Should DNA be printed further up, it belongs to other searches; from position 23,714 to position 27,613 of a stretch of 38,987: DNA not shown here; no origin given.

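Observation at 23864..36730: One 12.9-kb ORF encodes a 4,288-aa anchored giant protein with no recognisable family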

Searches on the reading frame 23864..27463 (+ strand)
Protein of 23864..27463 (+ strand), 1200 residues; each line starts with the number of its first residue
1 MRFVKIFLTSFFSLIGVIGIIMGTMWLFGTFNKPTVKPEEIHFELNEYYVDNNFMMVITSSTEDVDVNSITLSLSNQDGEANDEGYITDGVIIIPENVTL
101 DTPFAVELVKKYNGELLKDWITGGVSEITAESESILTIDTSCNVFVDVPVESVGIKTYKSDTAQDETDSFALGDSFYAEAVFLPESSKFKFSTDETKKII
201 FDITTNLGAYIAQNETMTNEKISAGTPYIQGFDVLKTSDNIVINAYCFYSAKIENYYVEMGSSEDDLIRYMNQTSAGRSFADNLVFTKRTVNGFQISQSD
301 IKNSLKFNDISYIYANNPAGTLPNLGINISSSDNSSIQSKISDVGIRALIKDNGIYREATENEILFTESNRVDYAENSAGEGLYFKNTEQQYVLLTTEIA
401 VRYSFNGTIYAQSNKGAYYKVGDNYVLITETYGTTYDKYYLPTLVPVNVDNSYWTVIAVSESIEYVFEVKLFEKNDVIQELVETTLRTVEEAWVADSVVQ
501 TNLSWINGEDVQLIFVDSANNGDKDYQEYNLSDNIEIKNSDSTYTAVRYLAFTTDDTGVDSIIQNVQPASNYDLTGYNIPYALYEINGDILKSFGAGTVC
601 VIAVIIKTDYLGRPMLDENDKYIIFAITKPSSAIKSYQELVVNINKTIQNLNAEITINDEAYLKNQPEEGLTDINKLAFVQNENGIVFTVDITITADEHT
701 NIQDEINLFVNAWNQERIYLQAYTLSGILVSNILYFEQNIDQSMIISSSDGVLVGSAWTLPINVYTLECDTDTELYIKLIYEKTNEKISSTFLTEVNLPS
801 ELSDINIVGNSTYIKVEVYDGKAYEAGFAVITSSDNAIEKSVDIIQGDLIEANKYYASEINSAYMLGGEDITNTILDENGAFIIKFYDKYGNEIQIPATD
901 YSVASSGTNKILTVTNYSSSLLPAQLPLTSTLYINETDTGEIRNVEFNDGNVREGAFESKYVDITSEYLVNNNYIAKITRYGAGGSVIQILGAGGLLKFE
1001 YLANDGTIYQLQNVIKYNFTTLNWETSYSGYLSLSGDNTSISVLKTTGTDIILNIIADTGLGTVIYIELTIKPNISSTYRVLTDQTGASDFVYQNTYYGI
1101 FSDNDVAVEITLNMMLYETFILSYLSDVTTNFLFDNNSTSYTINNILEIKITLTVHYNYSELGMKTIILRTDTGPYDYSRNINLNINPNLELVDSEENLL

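Call 11: find_homologous_proteins(query=window:23864-27463:+, max_evalue=0.001)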
Query window:23864-27463:+ (1200 aa): 2 proteins with E <= 0.001 among 8000 candidates.
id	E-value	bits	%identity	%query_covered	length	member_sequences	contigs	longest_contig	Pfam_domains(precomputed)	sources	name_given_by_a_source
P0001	1.0e-44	171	25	77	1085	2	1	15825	-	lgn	-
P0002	1.1e-7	48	30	16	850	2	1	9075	-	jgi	-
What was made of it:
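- Tried and rejected: Only the N-terminal tile gave two hits (call 11).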

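Call 13: find_encoding_contigs(protein=P0001, flank=10000)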
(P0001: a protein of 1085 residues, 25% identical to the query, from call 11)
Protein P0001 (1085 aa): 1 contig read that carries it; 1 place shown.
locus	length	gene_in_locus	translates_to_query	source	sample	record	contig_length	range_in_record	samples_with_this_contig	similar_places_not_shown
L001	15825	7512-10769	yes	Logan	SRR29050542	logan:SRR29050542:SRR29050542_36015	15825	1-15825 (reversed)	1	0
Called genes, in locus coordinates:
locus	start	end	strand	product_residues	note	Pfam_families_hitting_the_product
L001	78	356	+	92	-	-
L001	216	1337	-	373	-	-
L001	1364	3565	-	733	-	PF14808:TMEM164, PF00005:ABC_tran, PF13304:AAA_21 (faint)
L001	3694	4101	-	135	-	-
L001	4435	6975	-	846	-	-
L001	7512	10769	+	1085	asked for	-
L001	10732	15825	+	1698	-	?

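Call 14: find_encoding_contigs(protein=P0002, flank=10000)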
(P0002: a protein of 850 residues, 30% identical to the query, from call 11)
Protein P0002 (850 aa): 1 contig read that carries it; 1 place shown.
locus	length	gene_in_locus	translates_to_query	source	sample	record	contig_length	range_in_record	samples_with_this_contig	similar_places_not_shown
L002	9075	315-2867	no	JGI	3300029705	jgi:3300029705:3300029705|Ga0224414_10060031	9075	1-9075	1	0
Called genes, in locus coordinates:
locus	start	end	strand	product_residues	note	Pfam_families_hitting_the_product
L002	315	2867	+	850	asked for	-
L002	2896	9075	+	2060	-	?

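Call 34: search_protein_families(library=pfam, proteins=[L001:216-1367:-, L001:1364-3565:-, L001:3694-4101:-, L001:4435-6975:-, L001:10732-15825:+, L002:2896-9075:+], max_evalue=0.01)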
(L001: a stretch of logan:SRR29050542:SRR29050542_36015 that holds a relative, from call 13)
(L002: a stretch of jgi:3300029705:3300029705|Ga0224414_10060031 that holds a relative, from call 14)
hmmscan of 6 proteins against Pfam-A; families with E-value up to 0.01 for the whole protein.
L001:216-1367:- (383 aa): 1 family
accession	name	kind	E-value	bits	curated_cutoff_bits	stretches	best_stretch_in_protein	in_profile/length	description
PF16949.11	ABC_tran_2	-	0.00063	19.1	25.7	1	41-296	27-282/542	Putative ATP-binding cassette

L001:1364-3565:- (733 aa): 4 families
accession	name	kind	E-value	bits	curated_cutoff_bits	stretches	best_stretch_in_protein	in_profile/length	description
PF00005.33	ABC_tran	-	1.6e-28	100.5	25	1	500-642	2-136/137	ABC transporter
PF14808.11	TMEM164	-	1.9e-19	70.5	25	1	202-428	2-213/217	TMEM164 family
PF13304.12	AAA_21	-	7.3e-08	33.3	27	1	615-672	238-298/304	AAA domain, putative AbiEii toxin, Type IV TA system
PF03193.22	RsgA_GTPase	-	0.0072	16.6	30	0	496-539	94-136/174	RsgA GTPase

L001:3694-4101:- (135 aa): 2 families
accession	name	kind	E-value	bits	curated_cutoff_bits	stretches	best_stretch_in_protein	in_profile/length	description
PF18916.5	Lycopene_cyc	-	0.0013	19.7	27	1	4-70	8-71/92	Lycopene cyclase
PF01219.24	DAGK_prokar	-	0.0069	16.6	22.3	0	5-50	23-68/102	Prokaryotic diacylglycerol kinase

L001:4435-6975:- (846 aa): 0 families

L001:10732-15825:+ (1698 aa): 0 families

L002:2896-9075:+ (2060 aa): 0 families

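Call 37: find_related_loci(query=A1, collection=genome_contigs, flank=10000)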
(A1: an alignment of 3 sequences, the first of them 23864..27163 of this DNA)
Query A1 (1100 aa) in genome_contigs; peptide patterns used: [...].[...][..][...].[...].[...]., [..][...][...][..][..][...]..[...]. (x = any residue, [..] = any of these).
113 stretches matched a pattern; 3 encode a relative of the query (tblastn E <= 1e-3); 3 distinct loci.
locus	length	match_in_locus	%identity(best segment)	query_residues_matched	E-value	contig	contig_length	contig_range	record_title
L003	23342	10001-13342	47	1-1100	0e+0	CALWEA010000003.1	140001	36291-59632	MAG: uncultured Clostridia bacterium isolate BRZ_R__bin122 genome assembly, contig: BRZ_R__NODE_143_length_140001_cov_15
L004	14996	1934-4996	28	1-1087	1e-105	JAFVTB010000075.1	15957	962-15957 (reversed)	MAG: Clostridia bacterium isolate RGIG5369 Sheep_Colon-3__c443771, whole genome shotgun sequence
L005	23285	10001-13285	52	1-1098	0e+0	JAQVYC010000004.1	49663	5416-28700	MAG: Clostridia bacterium isolate STF2_140 NODE_1325_length_49663_cov_10.248042_Sandtown_F2, whole genome shotgun sequen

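Call 46: search_protein_representatives(alignment_id=A1)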
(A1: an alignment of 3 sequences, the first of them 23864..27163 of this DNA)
Query: 3 sequences, 1052 profile positions. Proteins with E-value up to 0.001 (for the whole library): 182; up to 1e-10: 148; up to 1e-30: 113. The best 150 are listed.
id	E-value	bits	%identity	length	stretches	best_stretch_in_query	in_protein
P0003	3.4e-253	859.7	-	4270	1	1-1047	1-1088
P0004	8.3e-246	835.2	-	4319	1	1-1045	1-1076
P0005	7.5e-224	762.5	-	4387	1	1-1037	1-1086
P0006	2.3e-188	645.1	-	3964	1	1-1045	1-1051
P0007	1.4e-181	622.6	-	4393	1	1-1041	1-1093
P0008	1.4e-179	616.0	-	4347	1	1-1050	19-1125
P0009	1.2e-175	603.0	-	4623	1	1-1043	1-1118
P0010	9.4e-164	563.6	-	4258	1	1-1041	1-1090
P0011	8.8e-155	533.9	-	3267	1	1-1036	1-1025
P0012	9.6e-143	494.0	-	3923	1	1-1039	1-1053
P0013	4.0e-126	439.0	-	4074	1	1-1035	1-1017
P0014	8.2e-125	434.7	-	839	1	1-828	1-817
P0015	4.9e-121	422.1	-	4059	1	1-1044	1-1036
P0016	9.2e-120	417.9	-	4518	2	2-1041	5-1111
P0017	6.4e-112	392.0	-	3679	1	1-1041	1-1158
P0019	1.3e-109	384.3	-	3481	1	1-1040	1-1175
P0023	1.5e-101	357.7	-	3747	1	3-1038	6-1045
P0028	4.0e-97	343.0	-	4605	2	1-1043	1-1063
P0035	3.6e-89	316.6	-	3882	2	1-1038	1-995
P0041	7.6e-83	295.7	-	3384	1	2-1035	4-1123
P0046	6.8e-76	272.7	-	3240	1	1-1035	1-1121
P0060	2.2e-57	211.4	-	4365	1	4-816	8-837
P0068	4.9e-50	187.1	-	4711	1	1-604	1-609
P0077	5.2e-47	177.1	-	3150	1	10-751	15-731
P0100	2.4e-39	151.7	-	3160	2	15-804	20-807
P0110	8.3e-32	126.7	-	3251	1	7-648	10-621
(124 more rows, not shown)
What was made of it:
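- On Unnamed family defined here (giant N-terminally anchored Ig-array proteins of uncultured Clostridia): The profile search gave E-values down to 3e-253 (call 46).
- There are 182 representative clusters, 113 with E<1e-30, most 3,200-4,700 aa and aligned from residue 1 (call 46).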

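Call 50: search_protein_families(library=pfam, alignment_id=A2, max_evalue=0.01)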
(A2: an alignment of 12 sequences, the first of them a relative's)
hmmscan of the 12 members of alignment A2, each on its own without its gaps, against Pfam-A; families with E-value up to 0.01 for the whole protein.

A. member 1, P0003 (4270 aa): 0 families

B. families by the number of members that match (of 12 scanned): 5 families
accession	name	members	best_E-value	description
PF13306.12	LRR_5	1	5.2e-91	BspA type Leucine rich repeat region (6 copies)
PF13855.12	LRR_8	1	9.1e-21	Leucine rich repeat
PF22557.2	DuOB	1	0.00033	Dual OB-containing domain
PF07523.18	Big_3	1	0.002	Bacterial Ig-like domain (group 3)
PF15976.11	CooC_C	1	0.0081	CS1-pili formation C-terminal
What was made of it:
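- On BspA-like LRR surface proteins: Present only as an add-on in family member P0068 (call 50).
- One family member (P0068) carries BspA-type LRR_5 (5e-91) and Big_3 domains, which are typical surface modules (call 50).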

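Call 62: predict_structure(alignment_id=A5)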
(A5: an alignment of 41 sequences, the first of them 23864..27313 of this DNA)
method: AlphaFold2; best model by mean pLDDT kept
length: 1150 residues; sequences in the alignment: 41
mean_pLDDT: 84.1   pTM: 0.53
mean pLDDT of the five models: 84.1, 84.0, 83.8, 82.5, 81.8
residues with pLDDT >= 90: 545; 70-90: 440; 50-70: 113; < 50: 52
segments of 3 or more residues with pLDDT < 50: 395-417, 429-434, 1137-1150
pLDDT, mean of each block of 10 residues (from residue 1): 74 80 69 71 92 93 83 89 88 94 93 90 93 87 94 89 74 85 91 86 77 84 84 83 92 90 86 89 82 78 82 81 84 75 88 86 81 64 53 45 41 46 51 63 79 90 89 69 78 84 93 92 91 92 91 93 95 91 95 95 93 90 92 77 95 95 89 93 95 93 95 93 89 81 77 95 94 95 91 94 85 92 93 91 90 92 89 87 93 91 89 92 89 83 92 85 92 91 90 92 92 92 87 90 88 92 90 83 66 62 71 80 58 50 37
secondary structure, 60 per line:
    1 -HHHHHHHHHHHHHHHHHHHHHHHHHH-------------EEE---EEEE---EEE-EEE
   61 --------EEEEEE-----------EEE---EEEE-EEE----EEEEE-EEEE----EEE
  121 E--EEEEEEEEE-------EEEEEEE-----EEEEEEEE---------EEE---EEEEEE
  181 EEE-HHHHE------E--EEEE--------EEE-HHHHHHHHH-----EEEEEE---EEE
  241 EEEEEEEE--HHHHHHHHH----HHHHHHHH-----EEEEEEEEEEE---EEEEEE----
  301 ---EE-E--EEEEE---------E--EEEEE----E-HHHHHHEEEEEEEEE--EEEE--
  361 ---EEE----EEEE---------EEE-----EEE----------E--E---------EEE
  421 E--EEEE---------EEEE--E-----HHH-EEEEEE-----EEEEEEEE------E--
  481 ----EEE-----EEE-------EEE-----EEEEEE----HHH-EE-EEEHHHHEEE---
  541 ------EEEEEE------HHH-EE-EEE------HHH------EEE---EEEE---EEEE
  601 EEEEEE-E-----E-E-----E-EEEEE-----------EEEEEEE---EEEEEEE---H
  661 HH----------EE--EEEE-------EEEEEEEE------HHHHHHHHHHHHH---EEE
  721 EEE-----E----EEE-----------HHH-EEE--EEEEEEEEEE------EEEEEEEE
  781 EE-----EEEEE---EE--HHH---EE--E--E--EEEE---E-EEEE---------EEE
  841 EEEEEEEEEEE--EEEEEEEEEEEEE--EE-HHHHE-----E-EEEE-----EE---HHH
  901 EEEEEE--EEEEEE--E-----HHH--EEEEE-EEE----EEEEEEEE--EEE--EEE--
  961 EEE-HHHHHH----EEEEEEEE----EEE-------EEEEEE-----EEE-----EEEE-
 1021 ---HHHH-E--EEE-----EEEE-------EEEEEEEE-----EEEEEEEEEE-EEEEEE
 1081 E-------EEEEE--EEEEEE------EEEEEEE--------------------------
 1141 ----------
elements in order (helices of 4 or more, strands of 3 or more residues): H2-27 E41-43 E47-50 E54-56 E58-60 E69-74 E86-88 E92-95 E97-99 E104-108 E110-113 E118-121 E124-132 E140-146 E152-159 E169-171 E175-183 H185-188 E199-202 E211-213 H215-223 E229-234 E238-248 H251-259 H264-271 E277-287 E291-296 E310-314 E327-331 H338-343 E344-352 E355-358 E364-366 E371-374 E384-386 E392-394 E418-421 E424-427 E437-440 E453-458 E464-471 E485-487 E493-495 E503-505 E511-516 E528-530 H531-534 E535-537 E547-552 E566-568 E584-586 E590-593 E597-606 E624-628 E640-646 E650-656 E677-680 E688-695 H702-714 E718-723 E734-736 E752-754 E757-766 E773-782 E788-792 E816-819 E825-828 E838-851 E854-866 H872-875 E884-887 E901-906 E909-914 E928-932 E934-936 E941-948 E951-953 E956-958 E961-963 H965-970 E975-982 E987-989 E997-1002 E1008-1010 E1016-1019 H1024-1027 E1032-1034 E1040-1043 E1051-1058 E1064-1073 E1075-1081 E1089-1093 E1096-1101 E1108-1114
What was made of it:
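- Checked: AlphaFold2 puts a helix at aa 2-27 (call 62).
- AF2 models one continuous helix at 2-27 (call 62).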
